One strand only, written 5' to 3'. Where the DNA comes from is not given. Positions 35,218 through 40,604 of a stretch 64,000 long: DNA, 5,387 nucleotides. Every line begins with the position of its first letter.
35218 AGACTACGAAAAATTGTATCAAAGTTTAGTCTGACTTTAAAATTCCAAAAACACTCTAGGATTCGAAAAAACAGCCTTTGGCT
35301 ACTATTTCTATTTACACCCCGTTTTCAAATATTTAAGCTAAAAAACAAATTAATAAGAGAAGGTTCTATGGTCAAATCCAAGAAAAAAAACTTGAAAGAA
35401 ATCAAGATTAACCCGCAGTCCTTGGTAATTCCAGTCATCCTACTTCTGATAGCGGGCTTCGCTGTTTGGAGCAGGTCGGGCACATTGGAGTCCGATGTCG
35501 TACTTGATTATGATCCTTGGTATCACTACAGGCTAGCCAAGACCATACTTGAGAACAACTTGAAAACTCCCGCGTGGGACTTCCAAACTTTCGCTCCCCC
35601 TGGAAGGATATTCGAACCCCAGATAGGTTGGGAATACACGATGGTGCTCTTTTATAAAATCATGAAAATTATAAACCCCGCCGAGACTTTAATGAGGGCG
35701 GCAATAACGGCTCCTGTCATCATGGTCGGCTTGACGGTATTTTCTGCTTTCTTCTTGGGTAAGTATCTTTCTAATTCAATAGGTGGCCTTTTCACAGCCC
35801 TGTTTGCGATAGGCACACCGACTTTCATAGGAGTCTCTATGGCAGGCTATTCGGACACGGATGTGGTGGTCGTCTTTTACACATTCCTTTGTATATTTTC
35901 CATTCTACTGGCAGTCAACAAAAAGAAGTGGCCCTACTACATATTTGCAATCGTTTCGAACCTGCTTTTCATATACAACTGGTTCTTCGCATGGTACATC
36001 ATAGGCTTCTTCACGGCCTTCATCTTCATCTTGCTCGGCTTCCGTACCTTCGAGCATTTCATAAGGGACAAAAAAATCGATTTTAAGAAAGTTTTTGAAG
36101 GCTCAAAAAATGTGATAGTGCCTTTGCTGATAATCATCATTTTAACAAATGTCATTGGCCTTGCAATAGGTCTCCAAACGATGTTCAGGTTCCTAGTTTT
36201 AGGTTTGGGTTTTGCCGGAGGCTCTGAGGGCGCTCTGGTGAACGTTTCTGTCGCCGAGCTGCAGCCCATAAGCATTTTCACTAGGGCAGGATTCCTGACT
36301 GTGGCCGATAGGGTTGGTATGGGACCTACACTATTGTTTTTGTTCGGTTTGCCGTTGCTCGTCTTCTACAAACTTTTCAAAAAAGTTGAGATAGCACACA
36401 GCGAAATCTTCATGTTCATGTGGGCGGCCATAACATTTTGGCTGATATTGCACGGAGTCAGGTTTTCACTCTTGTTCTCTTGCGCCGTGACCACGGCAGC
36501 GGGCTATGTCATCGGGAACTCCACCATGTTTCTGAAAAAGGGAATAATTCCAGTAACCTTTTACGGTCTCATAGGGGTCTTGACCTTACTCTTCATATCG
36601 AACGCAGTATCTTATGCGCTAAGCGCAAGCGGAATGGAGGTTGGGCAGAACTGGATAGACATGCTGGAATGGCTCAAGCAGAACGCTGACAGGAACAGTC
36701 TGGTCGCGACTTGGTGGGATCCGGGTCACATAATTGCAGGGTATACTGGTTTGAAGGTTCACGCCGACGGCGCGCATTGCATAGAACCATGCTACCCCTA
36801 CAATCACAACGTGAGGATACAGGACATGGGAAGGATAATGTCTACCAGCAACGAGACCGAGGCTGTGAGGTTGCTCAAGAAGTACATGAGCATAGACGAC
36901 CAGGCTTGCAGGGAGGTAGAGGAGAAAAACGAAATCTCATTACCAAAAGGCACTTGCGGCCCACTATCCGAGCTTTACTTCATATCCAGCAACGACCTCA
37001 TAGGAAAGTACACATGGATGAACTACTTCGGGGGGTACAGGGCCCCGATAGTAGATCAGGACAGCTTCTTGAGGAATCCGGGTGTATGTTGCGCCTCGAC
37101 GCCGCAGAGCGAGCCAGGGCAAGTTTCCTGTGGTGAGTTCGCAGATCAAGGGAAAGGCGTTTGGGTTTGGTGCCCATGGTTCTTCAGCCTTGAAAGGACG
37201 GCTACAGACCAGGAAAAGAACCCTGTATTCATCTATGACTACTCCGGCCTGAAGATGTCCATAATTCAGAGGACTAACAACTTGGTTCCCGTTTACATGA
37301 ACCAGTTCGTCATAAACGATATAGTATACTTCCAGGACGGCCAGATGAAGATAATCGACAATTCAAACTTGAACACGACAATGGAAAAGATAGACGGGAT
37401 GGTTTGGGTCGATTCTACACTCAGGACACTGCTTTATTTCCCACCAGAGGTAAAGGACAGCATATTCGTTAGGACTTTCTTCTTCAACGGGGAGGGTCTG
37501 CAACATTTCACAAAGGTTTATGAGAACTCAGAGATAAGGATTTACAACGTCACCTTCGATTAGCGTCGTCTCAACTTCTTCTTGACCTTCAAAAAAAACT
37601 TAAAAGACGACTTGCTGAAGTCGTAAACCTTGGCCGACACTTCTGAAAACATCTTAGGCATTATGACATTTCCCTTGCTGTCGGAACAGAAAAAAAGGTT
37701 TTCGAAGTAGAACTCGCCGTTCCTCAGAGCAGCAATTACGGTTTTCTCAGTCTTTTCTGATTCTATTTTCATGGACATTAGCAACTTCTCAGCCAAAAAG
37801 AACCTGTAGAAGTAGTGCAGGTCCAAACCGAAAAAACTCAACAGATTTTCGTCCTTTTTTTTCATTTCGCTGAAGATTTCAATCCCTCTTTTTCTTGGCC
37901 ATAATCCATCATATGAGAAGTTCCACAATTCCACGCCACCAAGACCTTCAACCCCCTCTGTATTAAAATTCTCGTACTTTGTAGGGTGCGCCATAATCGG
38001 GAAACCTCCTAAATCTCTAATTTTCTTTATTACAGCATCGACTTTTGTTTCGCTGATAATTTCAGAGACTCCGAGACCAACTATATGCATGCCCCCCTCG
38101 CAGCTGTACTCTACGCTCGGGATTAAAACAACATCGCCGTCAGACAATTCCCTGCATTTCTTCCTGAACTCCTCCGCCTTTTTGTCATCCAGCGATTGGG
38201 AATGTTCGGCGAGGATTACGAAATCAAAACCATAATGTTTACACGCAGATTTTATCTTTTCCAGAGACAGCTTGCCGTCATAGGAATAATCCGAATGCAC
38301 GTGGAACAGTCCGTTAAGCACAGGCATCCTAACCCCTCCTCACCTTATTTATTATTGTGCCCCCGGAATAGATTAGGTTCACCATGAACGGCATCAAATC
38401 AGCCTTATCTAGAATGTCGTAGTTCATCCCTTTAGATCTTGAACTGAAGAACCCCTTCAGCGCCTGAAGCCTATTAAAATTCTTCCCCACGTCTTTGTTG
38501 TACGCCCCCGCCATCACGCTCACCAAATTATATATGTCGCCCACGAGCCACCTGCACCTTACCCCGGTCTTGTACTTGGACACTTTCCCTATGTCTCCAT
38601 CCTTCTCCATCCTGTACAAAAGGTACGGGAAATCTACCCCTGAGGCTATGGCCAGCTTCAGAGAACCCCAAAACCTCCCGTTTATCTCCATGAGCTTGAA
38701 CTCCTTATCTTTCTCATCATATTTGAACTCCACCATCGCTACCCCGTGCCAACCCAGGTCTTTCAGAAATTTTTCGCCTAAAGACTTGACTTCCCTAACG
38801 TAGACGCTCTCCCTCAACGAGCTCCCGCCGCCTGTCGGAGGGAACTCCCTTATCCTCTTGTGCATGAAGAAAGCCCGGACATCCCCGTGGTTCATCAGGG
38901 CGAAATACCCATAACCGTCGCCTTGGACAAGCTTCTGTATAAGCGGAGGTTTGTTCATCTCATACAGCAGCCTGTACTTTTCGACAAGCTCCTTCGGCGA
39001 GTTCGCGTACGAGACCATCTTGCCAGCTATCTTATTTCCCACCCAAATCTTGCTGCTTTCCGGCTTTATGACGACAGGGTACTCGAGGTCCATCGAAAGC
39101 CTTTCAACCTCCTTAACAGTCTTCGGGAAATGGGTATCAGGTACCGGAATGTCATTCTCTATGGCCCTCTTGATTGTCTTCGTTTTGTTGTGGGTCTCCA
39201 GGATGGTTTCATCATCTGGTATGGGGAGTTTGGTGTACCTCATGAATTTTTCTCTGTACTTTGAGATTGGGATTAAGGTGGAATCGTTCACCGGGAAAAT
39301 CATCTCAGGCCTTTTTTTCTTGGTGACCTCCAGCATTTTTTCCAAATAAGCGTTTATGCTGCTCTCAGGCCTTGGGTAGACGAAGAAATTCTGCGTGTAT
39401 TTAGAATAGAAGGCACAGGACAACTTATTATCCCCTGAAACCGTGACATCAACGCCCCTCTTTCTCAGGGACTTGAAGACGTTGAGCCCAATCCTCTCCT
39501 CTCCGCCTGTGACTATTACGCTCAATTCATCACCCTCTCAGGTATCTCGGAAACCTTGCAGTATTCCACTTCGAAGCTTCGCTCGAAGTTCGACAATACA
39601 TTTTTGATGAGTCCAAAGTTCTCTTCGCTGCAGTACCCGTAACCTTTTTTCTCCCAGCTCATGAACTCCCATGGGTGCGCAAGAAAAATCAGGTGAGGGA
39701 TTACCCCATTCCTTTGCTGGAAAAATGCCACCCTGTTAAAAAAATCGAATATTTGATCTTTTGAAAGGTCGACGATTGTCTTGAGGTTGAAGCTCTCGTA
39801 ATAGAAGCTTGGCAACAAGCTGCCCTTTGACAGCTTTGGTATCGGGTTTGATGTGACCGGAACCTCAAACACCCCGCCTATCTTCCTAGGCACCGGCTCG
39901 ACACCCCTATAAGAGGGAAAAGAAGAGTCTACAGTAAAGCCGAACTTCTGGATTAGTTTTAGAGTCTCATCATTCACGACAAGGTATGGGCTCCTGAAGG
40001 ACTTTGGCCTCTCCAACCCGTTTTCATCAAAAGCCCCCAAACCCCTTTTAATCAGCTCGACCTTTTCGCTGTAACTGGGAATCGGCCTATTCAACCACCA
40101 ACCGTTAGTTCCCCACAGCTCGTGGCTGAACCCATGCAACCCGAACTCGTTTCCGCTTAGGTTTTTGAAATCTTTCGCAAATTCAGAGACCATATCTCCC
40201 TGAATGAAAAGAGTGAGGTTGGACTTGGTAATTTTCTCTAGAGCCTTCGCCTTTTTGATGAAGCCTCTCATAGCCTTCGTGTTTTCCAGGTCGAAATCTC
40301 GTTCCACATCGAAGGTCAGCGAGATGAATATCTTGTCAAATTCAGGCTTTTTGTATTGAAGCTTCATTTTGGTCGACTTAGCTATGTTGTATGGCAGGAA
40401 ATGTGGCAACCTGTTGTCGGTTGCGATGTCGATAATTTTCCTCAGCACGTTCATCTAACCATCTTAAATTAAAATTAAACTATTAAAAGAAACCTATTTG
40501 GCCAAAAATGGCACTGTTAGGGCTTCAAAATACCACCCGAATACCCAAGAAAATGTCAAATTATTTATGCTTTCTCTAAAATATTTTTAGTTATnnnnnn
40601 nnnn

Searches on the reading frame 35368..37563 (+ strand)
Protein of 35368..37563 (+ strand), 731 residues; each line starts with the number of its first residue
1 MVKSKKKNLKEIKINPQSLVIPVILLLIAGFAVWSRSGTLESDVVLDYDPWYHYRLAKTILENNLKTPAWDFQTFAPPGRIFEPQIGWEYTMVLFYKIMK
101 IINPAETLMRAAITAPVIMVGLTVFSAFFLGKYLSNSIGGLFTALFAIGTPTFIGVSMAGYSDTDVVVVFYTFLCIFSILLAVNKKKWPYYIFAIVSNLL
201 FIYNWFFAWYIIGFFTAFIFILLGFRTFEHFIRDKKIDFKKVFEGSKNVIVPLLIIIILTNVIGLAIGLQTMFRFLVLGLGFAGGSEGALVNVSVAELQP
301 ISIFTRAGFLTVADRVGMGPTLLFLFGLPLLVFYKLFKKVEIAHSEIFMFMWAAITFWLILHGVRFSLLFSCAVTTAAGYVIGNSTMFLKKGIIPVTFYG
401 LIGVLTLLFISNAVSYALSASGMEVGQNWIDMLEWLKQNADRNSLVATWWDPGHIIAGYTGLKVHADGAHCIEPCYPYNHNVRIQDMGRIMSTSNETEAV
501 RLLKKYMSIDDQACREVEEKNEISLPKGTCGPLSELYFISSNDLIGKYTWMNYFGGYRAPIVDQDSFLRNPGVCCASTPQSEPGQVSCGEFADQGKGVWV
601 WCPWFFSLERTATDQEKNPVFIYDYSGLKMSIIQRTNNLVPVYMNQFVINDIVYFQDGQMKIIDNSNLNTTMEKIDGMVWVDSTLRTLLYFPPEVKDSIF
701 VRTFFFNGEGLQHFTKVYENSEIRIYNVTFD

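Call 56: search_protein_families(library=pfam, proteins=[window:35368-37563:+], max_evalue=0.0001)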
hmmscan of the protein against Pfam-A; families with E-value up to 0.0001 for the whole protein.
window:35368-37563:+ (731 aa): 1 family
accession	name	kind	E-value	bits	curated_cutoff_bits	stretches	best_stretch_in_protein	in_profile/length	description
PF02516.20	STT3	-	2.5e-22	80.4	24.5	1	23-411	5-398/405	Oligosaccharyl transferase STT3, N-terminal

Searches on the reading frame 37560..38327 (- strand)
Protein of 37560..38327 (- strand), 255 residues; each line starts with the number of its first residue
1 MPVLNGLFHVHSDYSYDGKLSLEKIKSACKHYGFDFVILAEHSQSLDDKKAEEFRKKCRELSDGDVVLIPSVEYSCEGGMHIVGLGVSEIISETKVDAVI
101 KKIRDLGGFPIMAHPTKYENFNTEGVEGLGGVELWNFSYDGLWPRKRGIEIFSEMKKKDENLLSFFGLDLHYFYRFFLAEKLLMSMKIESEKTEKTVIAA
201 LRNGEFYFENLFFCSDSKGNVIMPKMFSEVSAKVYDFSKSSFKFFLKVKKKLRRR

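Call 56: search_protein_families(library=pfam, proteins=[window:37560-38327:-], max_evalue=0.0001)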
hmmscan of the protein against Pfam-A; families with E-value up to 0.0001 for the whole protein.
window:37560-38327:- (255 aa): 1 family
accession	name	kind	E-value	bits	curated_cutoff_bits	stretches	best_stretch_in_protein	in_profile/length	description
PF02811.25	PHP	-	2.1e-06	28.6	26.4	1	8-66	2-55/164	PHP domain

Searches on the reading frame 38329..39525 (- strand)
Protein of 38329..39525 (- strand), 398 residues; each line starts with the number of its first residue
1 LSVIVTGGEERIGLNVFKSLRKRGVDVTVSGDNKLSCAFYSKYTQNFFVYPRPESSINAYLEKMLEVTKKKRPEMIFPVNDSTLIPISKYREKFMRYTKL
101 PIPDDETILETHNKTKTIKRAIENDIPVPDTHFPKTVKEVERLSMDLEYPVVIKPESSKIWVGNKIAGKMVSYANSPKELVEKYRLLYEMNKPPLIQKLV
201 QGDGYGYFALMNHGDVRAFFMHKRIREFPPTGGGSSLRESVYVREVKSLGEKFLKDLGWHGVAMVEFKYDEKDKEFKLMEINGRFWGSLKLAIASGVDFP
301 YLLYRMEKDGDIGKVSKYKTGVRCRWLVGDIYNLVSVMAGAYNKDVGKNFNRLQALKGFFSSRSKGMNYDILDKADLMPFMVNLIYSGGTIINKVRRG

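Call 56: search_protein_families(library=pfam, proteins=[window:38329-39525:-], max_evalue=0.0001)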
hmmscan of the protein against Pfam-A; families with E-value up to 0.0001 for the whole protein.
window:38329-39525:- (398 aa): 3 families
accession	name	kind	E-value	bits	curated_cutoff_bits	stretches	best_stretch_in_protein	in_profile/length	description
PF15632.11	ATPgrasp_Ter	-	1.9e-09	37.8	29.1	1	239-327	42-128/131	ATP-grasp in the biosynthetic pathway with Ter operon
PF02786.22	CPSase_L_D2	-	9.4e-05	22.5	19.8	0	248-292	143-187/211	Carbamoyl-phosphate synthase L chain, ATP binding domain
PF02655.19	ATP-grasp_3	-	9.9e-05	22.9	23.2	0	112-288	2-160/160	ATP-grasp domain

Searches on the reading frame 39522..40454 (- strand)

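Call 56: search_protein_families(library=pfam, proteins=[window:39522-40454:-], max_evalue=0.0001)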
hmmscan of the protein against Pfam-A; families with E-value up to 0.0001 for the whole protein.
window:39522-40454:- (310 aa): 1 family
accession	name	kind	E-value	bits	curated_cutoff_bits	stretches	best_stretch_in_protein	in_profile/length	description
PF01522.26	Polysacc_deac_1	-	3.8e-08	33.8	23.1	1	40-174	5-122/124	Polysaccharide deacetylase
